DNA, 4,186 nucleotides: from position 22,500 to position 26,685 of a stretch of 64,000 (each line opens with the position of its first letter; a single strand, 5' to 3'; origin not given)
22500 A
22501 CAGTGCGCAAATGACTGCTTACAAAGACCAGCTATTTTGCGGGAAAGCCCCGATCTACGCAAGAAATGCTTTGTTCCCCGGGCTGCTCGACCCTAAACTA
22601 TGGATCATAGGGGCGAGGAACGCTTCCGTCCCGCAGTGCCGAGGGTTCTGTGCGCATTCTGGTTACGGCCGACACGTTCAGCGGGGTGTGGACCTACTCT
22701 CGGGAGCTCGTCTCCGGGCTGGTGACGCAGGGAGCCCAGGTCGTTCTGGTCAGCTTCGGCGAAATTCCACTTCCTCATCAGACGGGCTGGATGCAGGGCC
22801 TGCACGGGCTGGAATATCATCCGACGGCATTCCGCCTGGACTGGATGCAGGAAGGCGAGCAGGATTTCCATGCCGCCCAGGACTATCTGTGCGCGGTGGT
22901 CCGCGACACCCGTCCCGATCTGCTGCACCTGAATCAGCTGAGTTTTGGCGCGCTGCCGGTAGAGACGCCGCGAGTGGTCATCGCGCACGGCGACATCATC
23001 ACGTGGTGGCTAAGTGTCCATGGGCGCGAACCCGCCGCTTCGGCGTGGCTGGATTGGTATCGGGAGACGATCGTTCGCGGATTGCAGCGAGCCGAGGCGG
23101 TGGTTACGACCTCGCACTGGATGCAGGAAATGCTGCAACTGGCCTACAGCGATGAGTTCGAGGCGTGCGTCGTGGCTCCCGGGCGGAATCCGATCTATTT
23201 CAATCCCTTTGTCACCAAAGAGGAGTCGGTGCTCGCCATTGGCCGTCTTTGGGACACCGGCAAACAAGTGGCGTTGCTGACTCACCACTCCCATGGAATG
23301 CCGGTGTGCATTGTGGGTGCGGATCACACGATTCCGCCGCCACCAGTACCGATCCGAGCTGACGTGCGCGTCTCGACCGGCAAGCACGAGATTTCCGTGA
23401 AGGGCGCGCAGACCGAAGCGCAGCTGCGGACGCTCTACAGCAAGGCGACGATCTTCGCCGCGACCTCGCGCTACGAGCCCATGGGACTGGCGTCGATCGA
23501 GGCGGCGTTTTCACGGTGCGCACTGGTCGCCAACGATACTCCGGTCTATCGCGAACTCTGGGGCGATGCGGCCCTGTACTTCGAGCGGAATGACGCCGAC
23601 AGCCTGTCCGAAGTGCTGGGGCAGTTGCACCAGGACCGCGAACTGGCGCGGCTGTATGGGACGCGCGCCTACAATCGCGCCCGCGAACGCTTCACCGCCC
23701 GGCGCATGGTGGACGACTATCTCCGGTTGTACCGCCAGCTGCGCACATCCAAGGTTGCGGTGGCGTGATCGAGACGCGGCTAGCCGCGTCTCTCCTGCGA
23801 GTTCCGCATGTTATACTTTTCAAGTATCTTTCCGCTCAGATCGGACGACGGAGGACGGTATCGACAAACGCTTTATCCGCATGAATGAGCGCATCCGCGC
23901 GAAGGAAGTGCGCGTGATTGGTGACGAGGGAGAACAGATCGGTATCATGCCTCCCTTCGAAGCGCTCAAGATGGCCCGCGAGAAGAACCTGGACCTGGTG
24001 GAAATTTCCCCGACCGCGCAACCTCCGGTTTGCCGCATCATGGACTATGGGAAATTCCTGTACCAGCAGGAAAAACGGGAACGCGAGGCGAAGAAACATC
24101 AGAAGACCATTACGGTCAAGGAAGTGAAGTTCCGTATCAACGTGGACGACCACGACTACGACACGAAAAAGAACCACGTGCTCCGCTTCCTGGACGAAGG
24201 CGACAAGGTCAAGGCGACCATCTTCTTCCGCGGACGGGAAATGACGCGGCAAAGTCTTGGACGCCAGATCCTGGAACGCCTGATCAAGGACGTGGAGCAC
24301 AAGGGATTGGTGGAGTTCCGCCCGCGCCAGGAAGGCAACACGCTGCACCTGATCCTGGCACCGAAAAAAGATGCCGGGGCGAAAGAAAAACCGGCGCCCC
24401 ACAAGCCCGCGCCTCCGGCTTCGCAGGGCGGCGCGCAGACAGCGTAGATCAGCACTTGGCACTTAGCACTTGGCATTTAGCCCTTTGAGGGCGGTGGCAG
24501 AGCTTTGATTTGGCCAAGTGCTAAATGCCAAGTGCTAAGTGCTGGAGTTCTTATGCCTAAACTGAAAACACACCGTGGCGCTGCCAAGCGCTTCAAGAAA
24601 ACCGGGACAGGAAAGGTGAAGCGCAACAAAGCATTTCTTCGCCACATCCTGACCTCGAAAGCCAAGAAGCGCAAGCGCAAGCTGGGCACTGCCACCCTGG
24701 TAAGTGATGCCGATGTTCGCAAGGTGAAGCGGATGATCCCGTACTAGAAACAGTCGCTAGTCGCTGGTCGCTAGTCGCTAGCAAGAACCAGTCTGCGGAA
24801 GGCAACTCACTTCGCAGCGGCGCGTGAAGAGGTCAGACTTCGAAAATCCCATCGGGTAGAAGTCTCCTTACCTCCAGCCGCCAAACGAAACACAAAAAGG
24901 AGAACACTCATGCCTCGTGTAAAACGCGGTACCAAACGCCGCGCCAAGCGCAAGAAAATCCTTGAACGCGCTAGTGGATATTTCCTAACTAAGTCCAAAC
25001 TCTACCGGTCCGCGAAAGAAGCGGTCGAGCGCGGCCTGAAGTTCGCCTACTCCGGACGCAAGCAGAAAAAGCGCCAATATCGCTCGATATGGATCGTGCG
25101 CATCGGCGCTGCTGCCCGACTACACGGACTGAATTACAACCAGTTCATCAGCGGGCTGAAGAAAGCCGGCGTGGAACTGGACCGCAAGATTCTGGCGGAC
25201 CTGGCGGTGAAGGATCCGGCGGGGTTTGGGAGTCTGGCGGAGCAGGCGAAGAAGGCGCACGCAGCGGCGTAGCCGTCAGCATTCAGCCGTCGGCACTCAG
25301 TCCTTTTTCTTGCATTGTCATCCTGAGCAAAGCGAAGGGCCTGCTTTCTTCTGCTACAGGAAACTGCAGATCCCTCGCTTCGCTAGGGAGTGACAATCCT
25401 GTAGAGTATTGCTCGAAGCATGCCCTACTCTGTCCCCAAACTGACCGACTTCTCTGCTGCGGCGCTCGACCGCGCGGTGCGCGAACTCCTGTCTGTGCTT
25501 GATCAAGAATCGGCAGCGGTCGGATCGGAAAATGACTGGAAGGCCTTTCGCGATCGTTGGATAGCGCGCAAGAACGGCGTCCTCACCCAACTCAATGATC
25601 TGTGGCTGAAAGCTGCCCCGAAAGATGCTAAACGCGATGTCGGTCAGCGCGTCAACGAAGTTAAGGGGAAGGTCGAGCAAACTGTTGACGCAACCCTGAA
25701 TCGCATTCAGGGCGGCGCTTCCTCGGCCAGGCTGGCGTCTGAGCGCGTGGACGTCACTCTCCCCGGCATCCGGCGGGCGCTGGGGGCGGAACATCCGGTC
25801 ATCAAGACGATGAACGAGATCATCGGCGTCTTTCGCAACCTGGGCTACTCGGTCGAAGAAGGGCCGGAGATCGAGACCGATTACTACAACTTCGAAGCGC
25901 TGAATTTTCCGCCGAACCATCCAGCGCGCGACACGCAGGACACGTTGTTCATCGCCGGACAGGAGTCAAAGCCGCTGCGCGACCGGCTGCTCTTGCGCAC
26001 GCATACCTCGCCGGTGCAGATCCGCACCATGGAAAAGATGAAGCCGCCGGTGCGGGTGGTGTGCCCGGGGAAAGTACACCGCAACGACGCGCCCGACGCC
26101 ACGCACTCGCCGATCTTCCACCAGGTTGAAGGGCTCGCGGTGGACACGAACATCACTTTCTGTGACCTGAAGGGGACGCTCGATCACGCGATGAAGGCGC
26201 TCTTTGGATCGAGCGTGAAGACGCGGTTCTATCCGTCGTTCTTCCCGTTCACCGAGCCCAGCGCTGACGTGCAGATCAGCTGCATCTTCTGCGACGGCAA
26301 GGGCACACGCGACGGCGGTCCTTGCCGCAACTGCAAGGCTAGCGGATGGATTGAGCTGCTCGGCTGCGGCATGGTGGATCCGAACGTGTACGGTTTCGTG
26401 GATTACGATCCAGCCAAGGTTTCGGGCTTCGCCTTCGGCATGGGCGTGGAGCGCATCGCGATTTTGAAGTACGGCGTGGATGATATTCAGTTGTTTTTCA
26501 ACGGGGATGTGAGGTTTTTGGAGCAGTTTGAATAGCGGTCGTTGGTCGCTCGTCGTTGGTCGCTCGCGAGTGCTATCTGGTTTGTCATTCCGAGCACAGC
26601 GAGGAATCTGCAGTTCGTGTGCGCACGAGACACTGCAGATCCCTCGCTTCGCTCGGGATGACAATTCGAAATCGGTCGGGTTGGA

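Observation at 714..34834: Family of intergenic 7-nt tandem-repeat arrays, often paired as inverted arrays forming ~30-bp hairpins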

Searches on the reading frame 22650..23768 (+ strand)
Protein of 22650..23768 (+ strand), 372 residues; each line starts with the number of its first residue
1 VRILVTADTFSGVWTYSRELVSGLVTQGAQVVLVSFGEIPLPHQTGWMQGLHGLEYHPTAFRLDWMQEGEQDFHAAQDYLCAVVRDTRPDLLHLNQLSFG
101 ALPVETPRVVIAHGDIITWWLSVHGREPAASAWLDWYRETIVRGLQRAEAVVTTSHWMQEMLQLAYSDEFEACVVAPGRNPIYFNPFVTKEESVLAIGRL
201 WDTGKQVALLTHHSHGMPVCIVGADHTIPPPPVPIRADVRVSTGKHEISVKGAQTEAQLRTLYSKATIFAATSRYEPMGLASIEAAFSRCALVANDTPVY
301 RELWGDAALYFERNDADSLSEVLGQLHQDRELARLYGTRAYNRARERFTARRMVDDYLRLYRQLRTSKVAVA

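Call 15: search_protein_families(library=pfam, proteins=[window:22650-23768:+])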
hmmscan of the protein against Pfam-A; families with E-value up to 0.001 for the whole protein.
window:22650-23768:+ (372 aa): 5 families
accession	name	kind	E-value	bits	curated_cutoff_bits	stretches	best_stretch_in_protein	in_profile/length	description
PF00534.26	Glycos_transf_1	-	1.4e-12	47.9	26.4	1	245-342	72-171/172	Glycosyl transferases group 1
PF13439.12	Glyco_transf_4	-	2.8e-10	40.9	28.5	1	11-167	2-153/170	Glycosyltransferase Family 4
PF13692.12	Glyco_trans_1_4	-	4.1e-10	40.5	27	1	216-329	33-142/142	Glycosyl transferases group 1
PF13579.12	Glyco_trans_4_4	-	5.4e-10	40.3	29.7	1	11-175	1-155/158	Glycosyl transferase 4-like domain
PF13524.12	Glyco_trans_1_2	-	3.8e-05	24.1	25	1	248-358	29-143/144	Glycosyl transferase-like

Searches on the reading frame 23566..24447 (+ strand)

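Call 11: search_protein_families(library=pfam, proteins=[window:23566-24447:+])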
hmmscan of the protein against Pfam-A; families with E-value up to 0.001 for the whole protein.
window:23566-24447:+ (293 aa): 2 families
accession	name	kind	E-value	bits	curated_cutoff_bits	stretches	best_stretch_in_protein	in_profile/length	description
PF05198.21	IF3_N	-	4.2e-36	123.4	26.9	1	106-175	1-70/70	Translation initiation factor IF-3, N-terminal domain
PF00707.27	IF3_C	-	6.5e-31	106.6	34.8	1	182-267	1-86/86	Translation initiation factor IF-3, C-terminal domain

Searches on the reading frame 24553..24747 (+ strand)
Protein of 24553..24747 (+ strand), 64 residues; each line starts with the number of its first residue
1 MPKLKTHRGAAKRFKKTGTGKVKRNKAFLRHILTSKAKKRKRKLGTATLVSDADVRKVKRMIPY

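Call 15: search_protein_families(library=pfam, proteins=[window:24553-24747:+])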
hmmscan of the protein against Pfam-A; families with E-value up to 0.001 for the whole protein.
window:24553-24747:+ (64 aa): 1 family
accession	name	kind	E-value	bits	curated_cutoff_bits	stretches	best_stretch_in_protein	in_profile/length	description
PF01632.24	Ribosomal_L35p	-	6.8e-25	87.7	28.9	1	2-62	1-61/61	Ribosomal protein L35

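Call 49: find_encoding_contigs(protein=window:24553-24747:+, flank=3000, max_places=10)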
Protein window:24553-24747:+ (64 aa): 5 contigs read that carry it; 4 places shown.
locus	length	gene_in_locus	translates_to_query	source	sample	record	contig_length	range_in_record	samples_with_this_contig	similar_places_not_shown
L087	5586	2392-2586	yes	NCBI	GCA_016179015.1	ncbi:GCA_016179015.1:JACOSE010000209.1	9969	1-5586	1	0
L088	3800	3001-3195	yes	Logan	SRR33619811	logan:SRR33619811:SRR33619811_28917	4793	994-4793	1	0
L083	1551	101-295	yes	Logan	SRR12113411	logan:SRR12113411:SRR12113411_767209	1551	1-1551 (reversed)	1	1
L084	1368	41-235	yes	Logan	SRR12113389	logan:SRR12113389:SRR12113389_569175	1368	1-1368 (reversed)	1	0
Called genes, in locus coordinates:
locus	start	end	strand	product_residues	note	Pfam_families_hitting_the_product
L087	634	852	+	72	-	-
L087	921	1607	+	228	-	PF13692:Glyco_trans_1_4, PF00534:Glycos_transf_1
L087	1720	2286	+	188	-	PF05198:IF3_N, PF00707:IF3_C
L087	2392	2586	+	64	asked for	PF01632:Ribosomal_L35p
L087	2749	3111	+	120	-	PF00453:Ribosomal_L20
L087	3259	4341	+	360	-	PF02912:Phe_tRNA-synt_N (weak), PF01409:tRNA-synt_2d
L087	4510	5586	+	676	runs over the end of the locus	PF03483:B3_4, PF03484:B5, PF17759:tRNA_synthFbeta, PF03147:FDX-ACB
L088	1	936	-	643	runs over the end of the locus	?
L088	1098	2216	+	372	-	PF13439:Glyco_transf_4, PF13579:Glyco_trans_4_4, PF13692:Glyco_trans_1_4, PF00534:Glycos_transf_1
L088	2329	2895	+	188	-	PF05198:IF3_N, PF00707:IF3_C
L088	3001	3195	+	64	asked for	PF01632:Ribosomal_L35p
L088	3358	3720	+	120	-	PF00453:Ribosomal_L20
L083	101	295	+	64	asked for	PF01632:Ribosomal_L35p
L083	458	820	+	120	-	PF00453:Ribosomal_L20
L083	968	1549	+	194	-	?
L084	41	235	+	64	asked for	PF01632:Ribosomal_L35p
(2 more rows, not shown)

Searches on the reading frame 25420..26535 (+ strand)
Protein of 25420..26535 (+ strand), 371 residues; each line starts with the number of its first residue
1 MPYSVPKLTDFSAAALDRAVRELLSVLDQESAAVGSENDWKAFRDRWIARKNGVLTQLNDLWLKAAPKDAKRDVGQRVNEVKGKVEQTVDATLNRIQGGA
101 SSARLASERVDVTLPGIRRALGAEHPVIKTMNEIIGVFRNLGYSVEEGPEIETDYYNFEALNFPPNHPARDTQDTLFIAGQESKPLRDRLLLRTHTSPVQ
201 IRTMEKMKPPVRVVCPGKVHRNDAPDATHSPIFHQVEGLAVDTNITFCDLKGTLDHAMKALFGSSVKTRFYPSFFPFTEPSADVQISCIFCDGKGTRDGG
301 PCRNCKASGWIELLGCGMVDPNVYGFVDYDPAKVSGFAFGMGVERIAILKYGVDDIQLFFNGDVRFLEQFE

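Call 11: search_protein_families(library=pfam, proteins=[window:25420-26535:+])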
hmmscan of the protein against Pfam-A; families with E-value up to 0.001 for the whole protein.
window:25420-26535:+ (371 aa): 2 families
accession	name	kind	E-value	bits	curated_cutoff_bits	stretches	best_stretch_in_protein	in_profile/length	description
PF01409.25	tRNA-synt_2d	-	4.5e-96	321.5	19.8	1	110-370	2-246/246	tRNA synthetases class II core domain (F)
PF02912.23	Phe_tRNA-synt_N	-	1.5e-07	31.7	22.3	1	39-105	5-69/69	Aminoacyl tRNA synthetase class II, N-terminal domain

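Call 16: find_related_loci(query=window:25420-26535:+, collection=genome_contigs, flank=10000)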
Query window:25420-26535:+ (371 aa) in genome_contigs; peptide patterns used: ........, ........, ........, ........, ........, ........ (x = any residue, [..] = any of these).
600 stretches matched a pattern (row limit reached: there are more); 590 encode a relative of the query (tblastn E <= 1e-3); the best 80 are kept; 80 distinct loci.
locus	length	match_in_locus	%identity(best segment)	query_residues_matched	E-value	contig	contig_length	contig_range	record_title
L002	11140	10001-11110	93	1-370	0e+0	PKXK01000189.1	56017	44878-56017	MAG: Acidobacteriaceae bacterium isolate palsa_286 73.20120500_P26.1_contig_238, whole genome shotgun sequence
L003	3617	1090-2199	91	1-370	0e+0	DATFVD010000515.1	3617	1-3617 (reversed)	MAG TPA_asm: Terriglobales bacterium isolate SMAG_U9455 k141_980012, whole genome shotgun sequence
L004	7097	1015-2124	91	1-370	0e+0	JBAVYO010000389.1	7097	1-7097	MAG: Terriglobales bacterium isolate MFD01151_ilm_asm_bin3 k127_62478, whole genome shotgun sequence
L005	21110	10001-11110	91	1-370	0e+0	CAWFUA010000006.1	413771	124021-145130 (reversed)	MAG: uncultured Acidobacteriaceae bacterium isolate MFD01476.bin.1.148 genome assembly, contig: contig_49993, whole geno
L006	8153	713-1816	86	3-370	0e+0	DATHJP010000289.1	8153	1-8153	MAG TPA_asm: Terriglobales bacterium isolate SMAG_U12555 k141_404277, whole genome shotgun sequence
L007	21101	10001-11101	85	3-370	0e+0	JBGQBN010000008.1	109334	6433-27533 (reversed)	MAG: Terriglobia bacterium isolate OBJ2_061818_110_63 k141_2773084_length_109334_cov_14.0090, whole genome shotgun seque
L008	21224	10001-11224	78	1-370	0e+0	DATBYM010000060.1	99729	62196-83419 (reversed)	MAG TPA_asm: Terriglobales bacterium isolate SMAG_U7593 k141_541045, whole genome shotgun sequence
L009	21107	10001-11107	83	2-370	0e+0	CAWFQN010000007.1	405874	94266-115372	MAG: uncultured Acidobacteriota bacterium isolate MFD05705.bin.1.7 genome assembly, contig: contig_29662, whole genome s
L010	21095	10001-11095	83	1-370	0e+0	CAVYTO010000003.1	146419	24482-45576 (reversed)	MAG: Terriglobia bacterium isolate MFD09671.bin.1.37 genome assembly, contig: contig_69704, whole genome shotgun sequenc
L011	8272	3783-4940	82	1-370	0e+0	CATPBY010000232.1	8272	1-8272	MAG: uncultured Terriglobales bacterium isolate COA_Bin_12_2 genome assembly, contig: co_assembly_000000261383, whole ge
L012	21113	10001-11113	79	1-370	0e+0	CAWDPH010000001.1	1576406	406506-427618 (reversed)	MAG: uncultured Acidobacteriaceae bacterium isolate MFD09222.bin.1.150 genome assembly, contig: contig_28546, whole geno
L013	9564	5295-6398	77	3-370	0e+0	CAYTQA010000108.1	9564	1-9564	MAG TPA_asm: uncultured Terriglobales bacterium isolate SRP272529_co1_23 genome assembly, contig: NODE_13303_length_9564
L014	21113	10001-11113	77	3-370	0e+0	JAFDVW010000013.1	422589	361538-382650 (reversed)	MAG: Acidobacteria bacterium isolate SZAS KAN-5 ACID-KAN-1__13__length-422589, whole genome shotgun sequence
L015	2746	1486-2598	77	3-370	0e+0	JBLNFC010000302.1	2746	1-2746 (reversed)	MAG: Acidobacteriota bacterium isolate MAG56 PRJNA385547_bin4_renamed_301, whole genome shotgun sequence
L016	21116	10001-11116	76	1-370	0e+0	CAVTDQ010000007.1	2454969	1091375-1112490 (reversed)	MAG: Terriglobia bacterium isolate MFD01213.bin.1.238 genome assembly, contig: contig_321, whole genome shotgun sequence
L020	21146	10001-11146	75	3-370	0e+0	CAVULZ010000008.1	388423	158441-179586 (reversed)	MAG: Terriglobia bacterium isolate MFD06435.bin.2.117 genome assembly, contig: contig_35803, whole genome shotgun sequen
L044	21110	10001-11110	70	1-370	0e+0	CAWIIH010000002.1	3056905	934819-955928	MAG: uncultured Acidobacteriaceae bacterium isolate MFD09286.bin.1.148 genome assembly, contig: contig_28274, whole geno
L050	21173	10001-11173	68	1-370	3e-178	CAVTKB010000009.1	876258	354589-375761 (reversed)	MAG: uncultured Acidobacteriota bacterium isolate MFD05521.bin.1.70 genome assembly, contig: contig_5299, whole genome s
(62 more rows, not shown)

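Call 80: search_protein_families(library=pfam, proteins=[L020:5137-6633:+, L050:1382-2902:+, L044:11310-13517:+], max_evalue=0.00001)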
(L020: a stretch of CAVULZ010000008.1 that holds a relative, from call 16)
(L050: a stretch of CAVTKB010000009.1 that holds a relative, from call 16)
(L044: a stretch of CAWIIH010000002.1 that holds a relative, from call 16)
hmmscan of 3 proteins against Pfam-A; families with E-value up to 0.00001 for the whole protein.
L020:5137-6633:+ (498 aa): 2 families
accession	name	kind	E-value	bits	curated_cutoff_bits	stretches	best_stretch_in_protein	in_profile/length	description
PF00919.26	UPF0004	-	4.2e-24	84.9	27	1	4-97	2-97/98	Uncharacterized protein family UPF0004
PF04055.27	Radical_SAM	-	3.7e-22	79.7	29.5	1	192-381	2-165/166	Radical SAM superfamily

L050:1382-2902:+ (506 aa): 2 families
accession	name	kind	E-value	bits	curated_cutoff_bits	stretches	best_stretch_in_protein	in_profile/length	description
PF00919.26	UPF0004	-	5.1e-23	81.4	27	1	14-108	2-98/98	Uncharacterized protein family UPF0004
PF04055.27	Radical_SAM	-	4.9e-18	66.3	29.5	1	185-382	2-165/166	Radical SAM superfamily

L044:11310-13517:+ (735 aa): 4 families
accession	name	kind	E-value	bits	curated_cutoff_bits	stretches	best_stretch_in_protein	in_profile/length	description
PF03483.22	B3_4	-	2.3e-62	210.1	29.3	1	101-271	2-172/174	B3/4 domain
PF17759.6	tRNA_synthFbeta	-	4.2e-40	137.9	22.4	1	366-625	3-214/214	Phenylalanyl tRNA synthetase beta chain CLM domain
PF03484.21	B5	-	1.6e-22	79.9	28.6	1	294-361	2-67/67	tRNA synthetase B5 domain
PF03147.19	FDX-ACB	-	9.1e-17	61.7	31.1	1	643-727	2-86/94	Ferredoxin-fold anticodon binding domain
